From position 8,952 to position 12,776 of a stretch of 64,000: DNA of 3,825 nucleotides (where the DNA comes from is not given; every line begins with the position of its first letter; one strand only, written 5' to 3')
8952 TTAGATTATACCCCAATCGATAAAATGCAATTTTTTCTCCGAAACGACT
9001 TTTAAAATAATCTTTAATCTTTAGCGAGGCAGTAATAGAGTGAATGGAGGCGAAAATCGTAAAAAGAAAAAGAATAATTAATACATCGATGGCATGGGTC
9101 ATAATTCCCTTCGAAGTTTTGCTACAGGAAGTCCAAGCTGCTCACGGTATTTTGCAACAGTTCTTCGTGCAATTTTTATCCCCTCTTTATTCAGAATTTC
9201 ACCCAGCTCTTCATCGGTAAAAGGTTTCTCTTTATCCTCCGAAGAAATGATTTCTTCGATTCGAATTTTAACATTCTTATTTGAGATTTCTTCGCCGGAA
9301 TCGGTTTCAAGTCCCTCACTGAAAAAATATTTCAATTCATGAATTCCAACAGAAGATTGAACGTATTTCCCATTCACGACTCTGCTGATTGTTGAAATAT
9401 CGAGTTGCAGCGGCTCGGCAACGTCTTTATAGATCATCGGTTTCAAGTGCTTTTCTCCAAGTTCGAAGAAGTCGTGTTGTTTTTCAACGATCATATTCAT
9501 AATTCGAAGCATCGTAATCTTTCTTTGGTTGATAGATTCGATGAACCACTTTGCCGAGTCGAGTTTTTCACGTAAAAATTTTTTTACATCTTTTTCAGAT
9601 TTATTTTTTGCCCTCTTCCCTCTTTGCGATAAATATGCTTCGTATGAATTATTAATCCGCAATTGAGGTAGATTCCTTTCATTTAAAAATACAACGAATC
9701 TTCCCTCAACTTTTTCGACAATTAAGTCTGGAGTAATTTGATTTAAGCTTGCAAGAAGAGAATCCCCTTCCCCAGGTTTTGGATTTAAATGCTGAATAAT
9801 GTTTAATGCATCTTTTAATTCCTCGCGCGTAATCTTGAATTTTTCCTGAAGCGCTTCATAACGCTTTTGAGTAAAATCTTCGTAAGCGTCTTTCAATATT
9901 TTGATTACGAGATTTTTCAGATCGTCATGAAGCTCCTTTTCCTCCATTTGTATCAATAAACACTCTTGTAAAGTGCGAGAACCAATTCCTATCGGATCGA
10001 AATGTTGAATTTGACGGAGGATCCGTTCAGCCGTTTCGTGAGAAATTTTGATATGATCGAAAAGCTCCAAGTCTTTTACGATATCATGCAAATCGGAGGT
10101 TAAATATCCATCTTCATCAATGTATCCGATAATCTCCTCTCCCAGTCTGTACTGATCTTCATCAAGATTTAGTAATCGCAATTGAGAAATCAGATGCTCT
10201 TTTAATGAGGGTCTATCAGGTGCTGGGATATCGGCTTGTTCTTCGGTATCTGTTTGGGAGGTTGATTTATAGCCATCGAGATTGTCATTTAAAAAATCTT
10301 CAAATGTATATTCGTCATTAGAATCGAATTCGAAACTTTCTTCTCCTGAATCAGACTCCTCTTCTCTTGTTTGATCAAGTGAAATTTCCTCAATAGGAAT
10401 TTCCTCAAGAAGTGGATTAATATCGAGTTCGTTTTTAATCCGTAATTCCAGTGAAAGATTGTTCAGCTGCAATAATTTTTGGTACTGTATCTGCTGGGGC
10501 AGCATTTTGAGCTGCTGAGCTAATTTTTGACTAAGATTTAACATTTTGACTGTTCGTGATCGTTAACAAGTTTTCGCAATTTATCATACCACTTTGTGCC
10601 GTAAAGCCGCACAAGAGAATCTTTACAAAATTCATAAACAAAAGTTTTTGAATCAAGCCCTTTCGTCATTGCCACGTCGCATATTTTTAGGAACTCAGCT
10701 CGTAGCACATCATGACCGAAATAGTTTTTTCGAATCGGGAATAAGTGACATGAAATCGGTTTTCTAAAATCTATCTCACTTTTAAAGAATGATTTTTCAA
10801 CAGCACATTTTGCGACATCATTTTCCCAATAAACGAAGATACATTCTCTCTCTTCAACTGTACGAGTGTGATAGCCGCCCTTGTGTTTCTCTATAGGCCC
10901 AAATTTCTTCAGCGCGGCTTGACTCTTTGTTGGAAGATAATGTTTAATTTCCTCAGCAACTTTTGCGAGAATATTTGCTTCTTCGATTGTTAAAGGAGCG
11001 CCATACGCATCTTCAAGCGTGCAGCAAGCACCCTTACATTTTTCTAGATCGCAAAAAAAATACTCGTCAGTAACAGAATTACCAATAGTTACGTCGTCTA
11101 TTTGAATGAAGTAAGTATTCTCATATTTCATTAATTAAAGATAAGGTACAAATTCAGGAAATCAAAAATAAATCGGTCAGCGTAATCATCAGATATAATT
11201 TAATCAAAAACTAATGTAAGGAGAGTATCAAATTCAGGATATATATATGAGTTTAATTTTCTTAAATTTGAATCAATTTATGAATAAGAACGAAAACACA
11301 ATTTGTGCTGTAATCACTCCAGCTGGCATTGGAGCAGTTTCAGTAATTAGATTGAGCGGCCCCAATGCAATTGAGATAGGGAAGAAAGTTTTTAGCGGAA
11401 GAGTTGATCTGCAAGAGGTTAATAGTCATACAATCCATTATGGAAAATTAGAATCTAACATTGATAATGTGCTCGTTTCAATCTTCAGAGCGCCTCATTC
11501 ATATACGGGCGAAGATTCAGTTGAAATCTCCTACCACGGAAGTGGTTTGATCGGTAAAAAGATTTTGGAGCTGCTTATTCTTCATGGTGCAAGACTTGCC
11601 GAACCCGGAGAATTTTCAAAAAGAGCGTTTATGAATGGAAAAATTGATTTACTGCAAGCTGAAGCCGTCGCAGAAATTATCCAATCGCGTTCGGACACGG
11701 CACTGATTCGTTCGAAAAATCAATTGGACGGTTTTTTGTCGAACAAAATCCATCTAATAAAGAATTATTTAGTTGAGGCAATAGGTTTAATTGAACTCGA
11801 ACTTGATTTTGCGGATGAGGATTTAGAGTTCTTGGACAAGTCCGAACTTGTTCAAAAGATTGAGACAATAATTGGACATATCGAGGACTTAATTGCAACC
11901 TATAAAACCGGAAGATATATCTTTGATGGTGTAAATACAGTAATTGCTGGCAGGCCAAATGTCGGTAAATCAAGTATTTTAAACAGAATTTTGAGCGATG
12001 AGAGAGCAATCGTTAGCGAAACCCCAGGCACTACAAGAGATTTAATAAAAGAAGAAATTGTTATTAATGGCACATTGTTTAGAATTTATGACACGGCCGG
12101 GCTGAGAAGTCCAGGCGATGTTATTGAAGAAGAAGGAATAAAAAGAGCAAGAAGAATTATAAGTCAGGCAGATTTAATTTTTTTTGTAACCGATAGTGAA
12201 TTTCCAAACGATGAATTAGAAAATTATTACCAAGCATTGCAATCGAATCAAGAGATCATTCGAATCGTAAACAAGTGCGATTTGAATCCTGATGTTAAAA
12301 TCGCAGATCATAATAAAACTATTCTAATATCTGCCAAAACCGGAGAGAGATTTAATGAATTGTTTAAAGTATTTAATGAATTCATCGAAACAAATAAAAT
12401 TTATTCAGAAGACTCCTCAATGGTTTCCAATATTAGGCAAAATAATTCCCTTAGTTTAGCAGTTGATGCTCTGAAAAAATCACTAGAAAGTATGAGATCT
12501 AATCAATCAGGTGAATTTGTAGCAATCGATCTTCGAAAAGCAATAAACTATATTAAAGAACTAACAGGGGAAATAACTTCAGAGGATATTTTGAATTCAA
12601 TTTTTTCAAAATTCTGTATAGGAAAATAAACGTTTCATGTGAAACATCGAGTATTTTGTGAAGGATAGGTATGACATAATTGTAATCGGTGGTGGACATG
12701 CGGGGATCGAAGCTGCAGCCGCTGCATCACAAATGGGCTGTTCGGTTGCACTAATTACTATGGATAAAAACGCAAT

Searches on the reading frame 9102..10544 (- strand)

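Call 77: search_protein_families(library=pfam, proteins=[window:9102-10544:-], max_evalue=0.00001)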
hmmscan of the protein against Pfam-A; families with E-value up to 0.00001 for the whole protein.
window:9102-10544:- (481 aa): 3 families
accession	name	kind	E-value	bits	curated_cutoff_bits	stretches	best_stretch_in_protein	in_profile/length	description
PF04963.19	Sigma54_CBD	-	1.4e-56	191.6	22.9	1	110-301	8-185/185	Sigma-54 factor, core binding domain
PF04552.19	Sigma54_DBD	-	7.9e-56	188.7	22.8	1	322-479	2-159/160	Sigma-54, DNA binding domain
PF00309.25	Sigma54_AID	-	2.8e-10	40.3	23.8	1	3-48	1-46/46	Sigma-54 factor, Activator interacting domain (AID)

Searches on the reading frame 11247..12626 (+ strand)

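Call 77: search_protein_families(library=pfam, proteins=[window:11247-12626:+], max_evalue=0.00001)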
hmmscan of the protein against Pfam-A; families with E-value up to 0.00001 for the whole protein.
window:11247-12626:+ (460 aa): 4 families
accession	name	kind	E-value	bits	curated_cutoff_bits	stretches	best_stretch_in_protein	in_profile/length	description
PF12631.12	MnmE_helical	-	2.5e-50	172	40.1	1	135-457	1-211/211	MnmE helical domain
PF10396.14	TrmE_N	-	1.3e-38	132.3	29.8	1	18-132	1-117/117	GTP-binding protein TrmE N-terminus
PF01926.29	MMR_HSR1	-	1.1e-24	87.1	21.9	1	231-343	2-113/113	50S ribosome-binding GTPase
PF02421.24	FeoB_N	-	1.8e-11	44.2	27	1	231-347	3-118/156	Ferrous iron transport protein B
